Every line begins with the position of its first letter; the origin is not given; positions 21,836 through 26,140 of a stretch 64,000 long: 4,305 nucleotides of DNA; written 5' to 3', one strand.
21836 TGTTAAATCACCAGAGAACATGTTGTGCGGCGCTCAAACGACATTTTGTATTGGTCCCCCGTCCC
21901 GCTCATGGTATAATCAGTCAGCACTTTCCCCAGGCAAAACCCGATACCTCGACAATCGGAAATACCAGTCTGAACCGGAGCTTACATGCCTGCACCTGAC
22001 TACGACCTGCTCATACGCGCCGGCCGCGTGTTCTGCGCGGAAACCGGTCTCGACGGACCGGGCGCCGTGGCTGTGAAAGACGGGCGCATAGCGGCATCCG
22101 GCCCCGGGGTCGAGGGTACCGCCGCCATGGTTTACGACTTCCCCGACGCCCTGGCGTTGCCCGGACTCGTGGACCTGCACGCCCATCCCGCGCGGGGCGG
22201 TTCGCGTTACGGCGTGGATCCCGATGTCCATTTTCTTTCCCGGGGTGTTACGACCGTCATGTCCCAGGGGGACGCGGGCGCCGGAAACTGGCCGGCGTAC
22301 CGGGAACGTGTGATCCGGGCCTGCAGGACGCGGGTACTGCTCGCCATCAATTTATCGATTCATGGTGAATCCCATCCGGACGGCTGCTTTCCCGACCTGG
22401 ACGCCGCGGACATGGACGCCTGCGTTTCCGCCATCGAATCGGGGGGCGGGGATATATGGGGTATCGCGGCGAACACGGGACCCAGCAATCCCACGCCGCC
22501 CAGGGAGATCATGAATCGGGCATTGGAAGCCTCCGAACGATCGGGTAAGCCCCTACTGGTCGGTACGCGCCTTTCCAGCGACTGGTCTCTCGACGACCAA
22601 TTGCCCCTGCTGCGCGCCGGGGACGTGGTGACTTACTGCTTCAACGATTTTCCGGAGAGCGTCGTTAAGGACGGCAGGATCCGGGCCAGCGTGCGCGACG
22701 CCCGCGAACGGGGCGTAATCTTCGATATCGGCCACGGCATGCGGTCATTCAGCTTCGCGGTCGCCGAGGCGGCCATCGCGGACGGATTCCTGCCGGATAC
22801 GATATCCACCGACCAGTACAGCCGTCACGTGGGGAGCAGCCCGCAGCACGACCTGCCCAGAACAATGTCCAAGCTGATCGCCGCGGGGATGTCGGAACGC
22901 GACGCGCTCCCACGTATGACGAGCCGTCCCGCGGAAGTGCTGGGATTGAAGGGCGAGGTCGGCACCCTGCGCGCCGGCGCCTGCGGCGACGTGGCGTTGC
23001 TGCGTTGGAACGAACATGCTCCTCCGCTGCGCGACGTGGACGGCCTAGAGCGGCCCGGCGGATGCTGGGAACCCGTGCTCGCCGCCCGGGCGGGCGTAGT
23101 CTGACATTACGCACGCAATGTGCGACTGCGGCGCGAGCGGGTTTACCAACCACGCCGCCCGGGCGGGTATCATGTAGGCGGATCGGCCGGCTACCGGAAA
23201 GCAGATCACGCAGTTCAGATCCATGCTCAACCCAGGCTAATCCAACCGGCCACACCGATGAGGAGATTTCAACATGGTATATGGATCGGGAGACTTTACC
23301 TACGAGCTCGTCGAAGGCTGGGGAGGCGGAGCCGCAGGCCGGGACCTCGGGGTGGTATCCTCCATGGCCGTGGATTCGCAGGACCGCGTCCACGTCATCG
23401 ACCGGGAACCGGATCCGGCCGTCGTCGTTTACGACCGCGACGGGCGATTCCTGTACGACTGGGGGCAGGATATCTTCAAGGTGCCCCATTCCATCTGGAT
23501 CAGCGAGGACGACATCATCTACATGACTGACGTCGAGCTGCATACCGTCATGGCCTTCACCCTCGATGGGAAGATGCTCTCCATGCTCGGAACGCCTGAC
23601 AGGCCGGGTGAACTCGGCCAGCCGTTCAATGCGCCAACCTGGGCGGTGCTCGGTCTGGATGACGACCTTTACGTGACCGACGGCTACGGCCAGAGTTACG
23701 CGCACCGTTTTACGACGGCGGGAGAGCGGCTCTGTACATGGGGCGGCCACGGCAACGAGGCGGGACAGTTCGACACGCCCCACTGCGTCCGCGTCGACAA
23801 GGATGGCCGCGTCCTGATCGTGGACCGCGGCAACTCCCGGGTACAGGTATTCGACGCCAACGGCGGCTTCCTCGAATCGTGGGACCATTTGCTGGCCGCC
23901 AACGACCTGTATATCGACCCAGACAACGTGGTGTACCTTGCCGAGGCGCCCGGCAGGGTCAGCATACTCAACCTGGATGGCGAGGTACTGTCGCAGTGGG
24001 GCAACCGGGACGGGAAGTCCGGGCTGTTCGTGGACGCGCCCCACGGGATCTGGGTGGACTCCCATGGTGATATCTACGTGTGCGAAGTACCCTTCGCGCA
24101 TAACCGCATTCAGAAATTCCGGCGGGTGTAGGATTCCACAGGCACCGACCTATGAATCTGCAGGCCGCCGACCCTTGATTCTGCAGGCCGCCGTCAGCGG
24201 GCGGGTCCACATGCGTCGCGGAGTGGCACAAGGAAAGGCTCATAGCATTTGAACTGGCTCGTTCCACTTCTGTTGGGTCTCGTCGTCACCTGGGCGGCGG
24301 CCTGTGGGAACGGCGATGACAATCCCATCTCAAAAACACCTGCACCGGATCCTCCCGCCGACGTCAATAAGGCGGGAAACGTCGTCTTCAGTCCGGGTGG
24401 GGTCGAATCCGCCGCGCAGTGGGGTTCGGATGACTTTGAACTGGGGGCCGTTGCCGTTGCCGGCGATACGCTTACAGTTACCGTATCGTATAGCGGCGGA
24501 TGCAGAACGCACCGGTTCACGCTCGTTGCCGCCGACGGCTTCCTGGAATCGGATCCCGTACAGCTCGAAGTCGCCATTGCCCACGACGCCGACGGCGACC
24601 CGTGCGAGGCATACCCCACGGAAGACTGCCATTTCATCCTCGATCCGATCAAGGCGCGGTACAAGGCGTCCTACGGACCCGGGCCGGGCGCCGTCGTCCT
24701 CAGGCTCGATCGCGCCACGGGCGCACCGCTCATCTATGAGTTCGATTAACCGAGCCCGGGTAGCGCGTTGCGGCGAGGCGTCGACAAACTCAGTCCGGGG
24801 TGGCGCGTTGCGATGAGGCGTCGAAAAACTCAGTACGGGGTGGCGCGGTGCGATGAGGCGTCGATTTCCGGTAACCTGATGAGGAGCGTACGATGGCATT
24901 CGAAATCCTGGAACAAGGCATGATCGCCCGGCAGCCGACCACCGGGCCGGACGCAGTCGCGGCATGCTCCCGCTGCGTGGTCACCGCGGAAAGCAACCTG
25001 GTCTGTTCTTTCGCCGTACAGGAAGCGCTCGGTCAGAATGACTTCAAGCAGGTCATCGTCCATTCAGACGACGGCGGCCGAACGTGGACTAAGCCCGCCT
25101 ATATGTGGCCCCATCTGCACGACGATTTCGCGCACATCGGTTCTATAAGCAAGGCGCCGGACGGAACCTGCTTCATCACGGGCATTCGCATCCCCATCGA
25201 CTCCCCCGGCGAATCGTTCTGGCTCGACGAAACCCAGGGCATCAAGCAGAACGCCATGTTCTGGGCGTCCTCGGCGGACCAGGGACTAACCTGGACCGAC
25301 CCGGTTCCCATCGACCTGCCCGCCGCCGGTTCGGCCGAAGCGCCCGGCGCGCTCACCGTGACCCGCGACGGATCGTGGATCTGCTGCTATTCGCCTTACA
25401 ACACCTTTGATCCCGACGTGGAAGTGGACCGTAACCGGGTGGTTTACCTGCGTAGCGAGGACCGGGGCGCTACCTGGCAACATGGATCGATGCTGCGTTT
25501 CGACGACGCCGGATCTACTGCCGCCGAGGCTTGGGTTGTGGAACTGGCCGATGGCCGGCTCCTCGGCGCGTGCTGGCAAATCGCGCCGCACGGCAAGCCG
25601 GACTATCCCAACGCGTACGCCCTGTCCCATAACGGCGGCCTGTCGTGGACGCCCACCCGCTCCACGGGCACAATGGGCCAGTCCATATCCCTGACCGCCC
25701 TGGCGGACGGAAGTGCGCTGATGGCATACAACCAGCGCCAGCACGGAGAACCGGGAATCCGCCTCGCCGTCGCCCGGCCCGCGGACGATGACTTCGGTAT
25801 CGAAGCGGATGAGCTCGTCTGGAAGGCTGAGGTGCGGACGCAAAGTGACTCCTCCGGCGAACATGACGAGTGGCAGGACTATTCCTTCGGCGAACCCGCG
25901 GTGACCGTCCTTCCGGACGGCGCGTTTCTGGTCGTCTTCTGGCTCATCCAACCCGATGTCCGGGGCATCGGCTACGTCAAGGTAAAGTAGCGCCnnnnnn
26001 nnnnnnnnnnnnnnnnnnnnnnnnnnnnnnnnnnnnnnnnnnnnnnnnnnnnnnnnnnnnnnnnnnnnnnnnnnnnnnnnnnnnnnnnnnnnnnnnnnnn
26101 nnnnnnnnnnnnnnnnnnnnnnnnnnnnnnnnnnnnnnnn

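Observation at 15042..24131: Seven-gene same-strand cluster for uptake and processing of an amino-acid or amide-like compound of unknown identity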

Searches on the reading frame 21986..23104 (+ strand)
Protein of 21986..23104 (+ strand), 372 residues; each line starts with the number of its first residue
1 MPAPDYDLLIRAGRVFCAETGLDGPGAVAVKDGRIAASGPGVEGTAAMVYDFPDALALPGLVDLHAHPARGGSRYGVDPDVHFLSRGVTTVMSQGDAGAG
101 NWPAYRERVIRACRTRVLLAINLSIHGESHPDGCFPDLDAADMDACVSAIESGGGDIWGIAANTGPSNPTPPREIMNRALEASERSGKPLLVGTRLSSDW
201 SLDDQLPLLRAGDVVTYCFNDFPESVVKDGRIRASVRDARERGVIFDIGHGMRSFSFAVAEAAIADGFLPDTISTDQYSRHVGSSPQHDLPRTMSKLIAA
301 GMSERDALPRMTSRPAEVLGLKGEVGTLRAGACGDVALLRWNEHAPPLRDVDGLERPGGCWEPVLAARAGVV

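Call 3: search_protein_families(library=pfam, proteins=[window:21986-23104:+])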
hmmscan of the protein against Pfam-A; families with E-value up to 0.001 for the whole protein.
window:21986-23104:+ (372 aa): 2 families
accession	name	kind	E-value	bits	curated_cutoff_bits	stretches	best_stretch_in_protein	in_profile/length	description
PF01979.26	Amidohydro_1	-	1.2e-06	28.4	25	1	260-340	235-319/345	Amidohydrolase family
PF07969.17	Amidohydro_3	-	1.7e-06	28.3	29.7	0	303-340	408-445/472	Amidohydrolase family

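Call 4: search_protein_families(library=ncbifam, proteins=[window:21986-23104:+])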
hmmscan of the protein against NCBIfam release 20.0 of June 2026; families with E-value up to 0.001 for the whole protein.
window:21986-23104:+ (372 aa): 32 families (the best 25 are shown)
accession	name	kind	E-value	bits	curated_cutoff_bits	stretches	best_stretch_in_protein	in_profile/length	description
NF006689.0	PRK09237.1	equivalog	1e-75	254.7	371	1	5-356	2-352/383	amidohydrolase/deacetylase family metallohydrolase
NF009060.0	PRK12394.1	equivalog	2.4e-56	191.2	442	1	6-358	3-357/381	metallo-dependent hydrolase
TIGR03583.1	EF_0837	hypoth_equivalog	5.5e-47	160.6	432.15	1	22-356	12-346/365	amidohydrolase/deacetylase family metallohydrolase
NF051886.1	XaaProDiPepCaul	equivalog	1.8e-09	37.1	500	1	281-356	315-386/398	Xaa-Pro dipeptidase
NF006560.0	PRK09061.1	subfamily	7.7e-09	34.4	340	1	5-69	25-88/517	amidohydrolase family protein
TIGR01224.1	hutI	equivalog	5.7e-08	32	298.15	1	26-75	4-56/377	imidazolonepropionase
NF006056.0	PRK08204.1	subfamily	7.4e-08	31.6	391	1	9-67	6-66/449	hypothetical protein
TIGR03121.1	one_C_dehyd_A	equivalog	8.5e-07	27.6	392.75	1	8-69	2-63/556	formylmethanofuran dehydrogenase subunit A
NF006558.0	PRK09059.1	equivalog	1.6e-06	26.9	645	0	9-72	6-73/430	dihydroorotase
TIGR03178.1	allantoinase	equivalog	3e-06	26.3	357.85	1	7-69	1-61/441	allantoinase AllB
NF011990.0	PRK15446.2-6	subfamily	3.4e-06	26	233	0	306-347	330-371/390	alpha-D-ribose 1-methylphosphonate 5-triphosphate diphosphatase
NF005791.0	PRK07627.1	equivalog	5.5e-06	25.6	442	0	300-343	343-384/425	dihydroorotase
NF004839.0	PRK06189.1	equivalog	1.7e-05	23.6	631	1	6-68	3-63/451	allantoinase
NF006055.0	PRK08203.1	equivalog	2e-05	23.3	532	0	25-67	26-70/455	8-oxoguanine deaminase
TIGR02318.1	phosphono_phnM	equivalog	2.2e-05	23.6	390.55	0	15-66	7-55/376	phosphonate metabolism protein PhnM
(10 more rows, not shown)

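Call 24: search_solved_structures(query=window:21986-23104:+, max_evalue=0.001)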
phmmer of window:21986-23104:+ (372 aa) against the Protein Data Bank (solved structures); distinct sequences matched with E-value up to 0.001: 18.
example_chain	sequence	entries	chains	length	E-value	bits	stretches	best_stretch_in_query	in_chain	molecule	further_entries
8je0_A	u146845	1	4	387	9.3e-38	133.4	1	7-361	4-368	Amidase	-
2ics_A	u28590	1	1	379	2.2e-35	125.6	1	5-356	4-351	Adenine Deaminase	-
8wzy_A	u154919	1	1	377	3.2e-35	125.1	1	6-352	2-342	Dihydroorotase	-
2ogj_A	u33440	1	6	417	3.7e-34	121.6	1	31-324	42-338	Dihydroorotase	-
9l36_A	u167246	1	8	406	1.8e-09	40.3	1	9-78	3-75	Amidohydrolase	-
8j85_A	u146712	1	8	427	4.6e-09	39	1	7-74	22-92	Amidohydrolase family protein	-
8ihs_A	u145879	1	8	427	5.5e-09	38.7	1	7-73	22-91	Amidohydrolase family protein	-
8ihq_A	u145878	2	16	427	8.2e-09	38.2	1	7-73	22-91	Amidohydrolase family protein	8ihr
3mtw_A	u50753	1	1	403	1.1e-05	27.9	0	22-68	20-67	L-Arginine carboxypeptidase Cc2672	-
3ooq_A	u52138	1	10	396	2.3e-05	26.8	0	299-349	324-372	amidohydrolase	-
9l2o_B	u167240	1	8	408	5.3e-05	25.6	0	10-69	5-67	Imidazolonepropionase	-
2p9b_A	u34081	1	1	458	5.4e-05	25.6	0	286-358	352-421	Possible prolidase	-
8yak_A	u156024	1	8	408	5.9e-05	25.5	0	10-69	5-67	Imidazolonepropionase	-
8yag_A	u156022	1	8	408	8.3e-05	25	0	10-69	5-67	Imidazolonepropionase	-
3gip_A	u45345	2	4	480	0.00011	24.5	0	27-104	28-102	N-acyl-D-glutamate deacylase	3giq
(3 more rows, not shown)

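Call 56: find_related_loci(query=window:21986-23104:+, collection=metagenome_contigs, flank=10000)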
Query window:21986-23104:+ (372 aa) in metagenome_contigs; peptide patterns used: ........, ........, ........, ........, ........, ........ (x = any residue, [..] = any of these).
134 stretches matched a pattern; 62 encode a relative of the query (tblastn E <= 1e-3); 62 distinct loci.
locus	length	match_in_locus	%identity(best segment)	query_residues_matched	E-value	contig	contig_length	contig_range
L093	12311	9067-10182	89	1-372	0e+0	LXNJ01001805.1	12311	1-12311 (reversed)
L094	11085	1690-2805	89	1-372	0e+0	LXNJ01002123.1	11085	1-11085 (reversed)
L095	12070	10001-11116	72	1-372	0e+0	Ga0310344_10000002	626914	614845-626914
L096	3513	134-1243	64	2-370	5e-158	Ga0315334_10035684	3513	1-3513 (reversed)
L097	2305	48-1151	64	4-370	8e-161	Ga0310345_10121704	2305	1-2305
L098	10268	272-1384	63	1-370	7e-150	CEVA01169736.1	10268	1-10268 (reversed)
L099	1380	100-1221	64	1-372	3e-163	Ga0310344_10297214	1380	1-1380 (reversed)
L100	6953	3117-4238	61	1-372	5e-149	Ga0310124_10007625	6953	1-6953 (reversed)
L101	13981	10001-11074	63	5-370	2e-148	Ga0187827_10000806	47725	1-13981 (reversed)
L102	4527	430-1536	63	6-372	2e-149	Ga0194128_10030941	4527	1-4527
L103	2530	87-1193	63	6-372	9e-156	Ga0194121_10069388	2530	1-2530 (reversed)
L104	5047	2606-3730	62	1-372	9e-149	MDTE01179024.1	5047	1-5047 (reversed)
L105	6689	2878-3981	60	4-370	4e-145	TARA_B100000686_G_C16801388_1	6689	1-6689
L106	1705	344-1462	59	5-372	2e-156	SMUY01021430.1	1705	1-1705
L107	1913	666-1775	64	5-372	1e-155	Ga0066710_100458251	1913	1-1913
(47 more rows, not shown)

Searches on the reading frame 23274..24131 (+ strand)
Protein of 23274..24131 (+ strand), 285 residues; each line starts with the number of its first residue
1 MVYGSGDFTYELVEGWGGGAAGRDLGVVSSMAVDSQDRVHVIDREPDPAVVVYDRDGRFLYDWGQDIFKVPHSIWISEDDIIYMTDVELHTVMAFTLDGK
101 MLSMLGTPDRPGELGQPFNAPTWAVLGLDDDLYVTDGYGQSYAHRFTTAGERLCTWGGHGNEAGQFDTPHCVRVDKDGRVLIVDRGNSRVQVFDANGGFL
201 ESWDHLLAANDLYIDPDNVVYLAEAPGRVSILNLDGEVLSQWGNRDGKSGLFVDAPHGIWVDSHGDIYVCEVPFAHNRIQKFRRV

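Call 3: search_protein_families(library=pfam, proteins=[window:23274-24131:+])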
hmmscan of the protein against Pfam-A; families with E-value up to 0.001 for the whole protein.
window:23274-24131:+ (285 aa): 2 families
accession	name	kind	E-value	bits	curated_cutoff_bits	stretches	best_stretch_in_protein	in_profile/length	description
PF01436.27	NHL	-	3.5e-16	58.8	20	2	166-193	1-28/28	NHL repeat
PF17170.10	DUF5128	-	0.00069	19.3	22.9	0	128-203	52-128/321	6-bladed beta-propeller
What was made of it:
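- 23274..24131 (+): g7: cytoplasmic NHL-repeat beta-propeller. PF01436 (call 3).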

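Call 4: search_protein_families(library=ncbifam, proteins=[window:23274-24131:+])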
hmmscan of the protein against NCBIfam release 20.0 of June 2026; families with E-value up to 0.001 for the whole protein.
window:23274-24131:+ (285 aa): 2 families
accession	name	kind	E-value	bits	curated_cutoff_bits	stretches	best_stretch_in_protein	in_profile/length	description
NF035926.1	scyF_NHL_VPEP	equivalog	1.3e-25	90.3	350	1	67-205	150-285/376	scytonemin biosynthesis PEP-CTERM protein ScyF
NF047780.1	LIC12708_fam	subfamily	2.7e-06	26.5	150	0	78-138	65-139/391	LIC_12708 family protein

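Call 43: search_solved_structures(query=window:23274-24131:+, max_evalue=0.01, show_alignments=1)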
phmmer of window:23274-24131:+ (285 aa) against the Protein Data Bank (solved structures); distinct sequences matched with E-value up to 0.01: 43.
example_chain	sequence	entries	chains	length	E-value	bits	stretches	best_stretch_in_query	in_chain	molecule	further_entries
6d69_A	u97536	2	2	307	1.2e-35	126.5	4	150-203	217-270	NHL Repeat Region of D. melanogaster Thin | Thin, isoform D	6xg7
8j72_A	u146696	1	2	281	5.4e-33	117.9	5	112-200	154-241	E3 ubiquitin-protein ligase TRIM71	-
9jur_A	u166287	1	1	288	1e-32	117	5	113-200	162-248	E3 ubiquitin-protein ligase TRIM71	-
7qrx_A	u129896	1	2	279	1.4e-32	116.5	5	114-200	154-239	E3 ubiquitin-protein ligase TRIM71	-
6fpt_A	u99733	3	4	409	8.6e-32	113.9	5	113-200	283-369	E3 ubiquitin-protein ligase TRIM71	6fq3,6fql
7qrw_A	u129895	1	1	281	2.2e-22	83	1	112-202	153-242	Isoform 4 of Tripartite motif-containing protein 3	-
7b96_A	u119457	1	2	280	4.8e-22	81.9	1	51-208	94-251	Isoform 2 of Tripartite motif-containing protein 2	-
7qrv_A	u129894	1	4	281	6.8e-22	81.4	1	51-209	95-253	Tripartite motif-containing protein 2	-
7b2r_A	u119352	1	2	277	7.4e-22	81.3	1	71-202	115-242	Tripartite motif-containing protein 2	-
3fvz_A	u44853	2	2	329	2.2e-18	69.9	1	45-196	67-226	Peptidyl-glycine alpha-amidating monooxygenase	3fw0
5wm0_A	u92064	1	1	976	6.1e-17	65.1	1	45-196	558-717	Peptidyl-glycine alpha-amidating monooxygenase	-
3wwa_A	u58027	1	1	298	1.4e-16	63.9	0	166-193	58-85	Pizza7H protein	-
6rej_A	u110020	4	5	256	2.3e-16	63.3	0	166-193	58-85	Pizza6-SH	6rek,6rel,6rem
6ren_A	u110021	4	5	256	2.8e-16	63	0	166-193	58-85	3fPizza6-SH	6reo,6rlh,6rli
7zpz_A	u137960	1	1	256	2e-14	56.9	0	166-194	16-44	Pizza6-TSR-TSH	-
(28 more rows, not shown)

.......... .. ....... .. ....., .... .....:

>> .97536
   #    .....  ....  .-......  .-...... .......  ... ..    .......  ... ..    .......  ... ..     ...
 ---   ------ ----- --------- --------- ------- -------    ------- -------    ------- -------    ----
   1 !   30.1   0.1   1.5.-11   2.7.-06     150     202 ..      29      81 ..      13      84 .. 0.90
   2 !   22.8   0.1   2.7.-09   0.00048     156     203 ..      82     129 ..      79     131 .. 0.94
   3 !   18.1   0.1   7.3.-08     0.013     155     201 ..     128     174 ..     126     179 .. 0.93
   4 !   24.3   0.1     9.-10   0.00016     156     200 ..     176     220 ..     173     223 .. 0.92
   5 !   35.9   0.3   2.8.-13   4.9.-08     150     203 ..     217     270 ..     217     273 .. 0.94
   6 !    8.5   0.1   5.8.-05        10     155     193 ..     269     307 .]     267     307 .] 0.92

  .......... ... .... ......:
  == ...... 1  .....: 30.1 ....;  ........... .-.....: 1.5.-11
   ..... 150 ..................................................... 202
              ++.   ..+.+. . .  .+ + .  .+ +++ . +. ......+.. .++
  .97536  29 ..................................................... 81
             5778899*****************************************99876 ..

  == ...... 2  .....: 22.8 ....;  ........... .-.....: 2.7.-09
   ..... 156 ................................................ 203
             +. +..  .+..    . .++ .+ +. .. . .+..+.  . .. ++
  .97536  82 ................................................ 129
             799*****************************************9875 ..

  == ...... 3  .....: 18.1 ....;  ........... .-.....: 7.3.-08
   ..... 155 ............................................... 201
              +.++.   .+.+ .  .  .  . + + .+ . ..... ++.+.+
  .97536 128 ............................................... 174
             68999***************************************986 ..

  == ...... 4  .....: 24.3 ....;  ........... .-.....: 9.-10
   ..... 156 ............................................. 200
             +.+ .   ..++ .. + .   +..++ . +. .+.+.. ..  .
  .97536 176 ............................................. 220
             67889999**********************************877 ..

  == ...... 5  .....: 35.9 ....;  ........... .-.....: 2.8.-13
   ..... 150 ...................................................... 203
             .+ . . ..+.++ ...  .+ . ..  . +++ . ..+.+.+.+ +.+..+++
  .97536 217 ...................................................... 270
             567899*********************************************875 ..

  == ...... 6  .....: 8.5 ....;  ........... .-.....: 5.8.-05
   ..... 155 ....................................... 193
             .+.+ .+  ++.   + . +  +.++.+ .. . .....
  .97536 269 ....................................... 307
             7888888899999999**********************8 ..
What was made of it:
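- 23274..24131 (+): TRIM-type NHL E 1e-35, PAL E 2e-18 (call 43).
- Checked: g7 matches TRIM-type NHL domains (E 1e-35) better than PAL (E 2e-18) (call 43).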

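Call 89: predict_structure(protein=window:23274-24131:+)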
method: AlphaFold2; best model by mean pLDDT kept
length: 285 residues; sequences in the alignment: 1
mean_pLDDT: 65.0   pTM: 0.58
mean pLDDT of the five models: 65.0, 62.3, 61.8, 57.9, 56.2
residues with pLDDT >= 90: 0; 70-90: 145; 50-70: 90; < 50: 50
segments of 3 or more residues with pLDDT < 50: 1-23, 107-121, 158-167
pLDDT, mean of each block of 10 residues (from residue 1): 30 35 57 81 74 79 67 72 68 75 54 34 64 63 66 58 45 78 69 75 64 75 77 80 70 66 77 62 75
secondary structure, 60 per line:
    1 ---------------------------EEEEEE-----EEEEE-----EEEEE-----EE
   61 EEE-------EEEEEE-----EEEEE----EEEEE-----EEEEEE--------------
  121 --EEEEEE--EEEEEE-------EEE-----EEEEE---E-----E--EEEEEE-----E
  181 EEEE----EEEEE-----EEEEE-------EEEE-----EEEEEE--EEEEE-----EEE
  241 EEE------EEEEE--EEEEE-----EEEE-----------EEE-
elements in order: E28-33 E39-43 E49-53 E59-63 E71-76 E82-86 E91-95 E101-106 E123-128 E131-136 E144-146 E152-156 E169-174 E180-184 E189-193 E199-203 E211-214 E220-225 E228-232 E238-243 E250-254 E257-261 E267-270 E282-284

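Call 91: fold_search(model_id=the predicted structure, library=pdb)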
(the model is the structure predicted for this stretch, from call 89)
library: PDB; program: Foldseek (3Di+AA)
matches with E <= 10: 1742; with E <= 0.001: 1037
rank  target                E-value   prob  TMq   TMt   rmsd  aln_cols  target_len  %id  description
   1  6xg7                  2.2e-12  1.00  0.32  0.32  16.3       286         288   22  1.3 A Resolution Structure of the of the NHL Repeat Region of D. melanogaster Thin (released 2020-12-16)
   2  6d69                  3.9e-11  1.00  0.32  0.32  16.4       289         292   22  Crystal Structure of the NHL Repeat Region of D. melanogaster Thin (released 2019-04-24)
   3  7qrw                  2.2e-10  1.00  0.32  0.32  16.2       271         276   19  Crystal structure of NHL domain of TRIM3 (released 2022-05-04)
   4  1q7f_A                4.4e-10  1.00  0.30  0.30  15.3       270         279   16  Brain Tumor NHL domain (released 2003-10-21)
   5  6fq3_A                6.3e-10  1.00  0.31  0.24  12.2       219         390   24  Crystal structure of Danio rerio Lin41 filamin-NHL domains in complex with lin-29A 5'UTR 13mer RNA (released 2018-05-09)
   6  3fvz                  6.6e-10  1.00  0.32  0.29  16.6       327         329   20  Structure of Peptidyl-alpha-hydroxyglycine alpha-Amidating Lyase (PAL) (released 2009-09-01)
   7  4zlr_A                6.9e-10  1.00  0.28  0.29  15.1       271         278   17  Structure of the Brat-NHL domain bound to consensus RNA motif (released 2015-11-11)
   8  5ex7_A                9.0e-10  1.00  0.30  0.31  15.3       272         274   16  Crystal structure of Brat NHL domain in complex with an 8-nt hunchback mRNA (released 2015-12-09)
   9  7qrx_A                1.4e-09  1.00  0.31  0.32  12.3       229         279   22  Crystal structure of NHL domain of TRIM71 (released 2022-05-04)
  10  7b2r_B                1.4e-09  1.00  0.32  0.33  15.4       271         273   18  Crystal structure of NHL domain of TRIM2 (released 2021-01-13)
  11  1q7f_B                1.6e-09  1.00  0.29  0.30  15.3       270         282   16  Brain Tumor NHL domain (released 2003-10-21)
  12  4zlr_B                2.0e-09  1.00  0.33  0.33  11.5       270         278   15  Structure of the Brat-NHL domain bound to consensus RNA motif (released 2015-11-11)
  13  7b96_A                2.0e-09  1.00  0.32  0.32  16.4       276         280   19  NHL domain of human TRIM2 (released 2022-01-12)
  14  7b2r_A                2.3e-09  1.00  0.32  0.32  16.4       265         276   19  Crystal structure of NHL domain of TRIM2 (released 2021-01-13)
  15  8j72_A                2.6e-09  1.00  0.31  0.32  12.1       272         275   18  Crystal structure of mammalian Trim71 in complex with lncRNA Trincr1 (released 2024-03-06)
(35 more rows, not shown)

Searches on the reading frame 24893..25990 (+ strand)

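Call 5: search_protein_families(library=pfam, proteins=[window:24893-25990:+], max_evalue=0.01)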
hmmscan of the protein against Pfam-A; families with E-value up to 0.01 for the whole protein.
window:24893-25990:+ (365 aa): 4 families
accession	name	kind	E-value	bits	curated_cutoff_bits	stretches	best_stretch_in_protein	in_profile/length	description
PF13088.12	BNR_2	-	3.4e-15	56.6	31.4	1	117-291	77-236/277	BNR repeat-like domain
PF02012.26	BNR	-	1.5e-07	30.8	27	0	57-67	2-12/12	BNR/Asp-box repeat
PF12217.14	End_beta_propel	-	0.0018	17.7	24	0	38-81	30-72/367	Catalytic beta propeller domain of bacteriophage endosialidase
PF24316.1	Tli3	-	0.0069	17.2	27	0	32-71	61-102/129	T6SS Tli3 immunity protein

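Call 63: search_protein_families(library=ncbifam, proteins=[window:24893-25990:+], max_evalue=1e-10)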
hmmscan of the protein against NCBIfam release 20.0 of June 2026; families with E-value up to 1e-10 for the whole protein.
window:24893-25990:+ (365 aa): 0 families
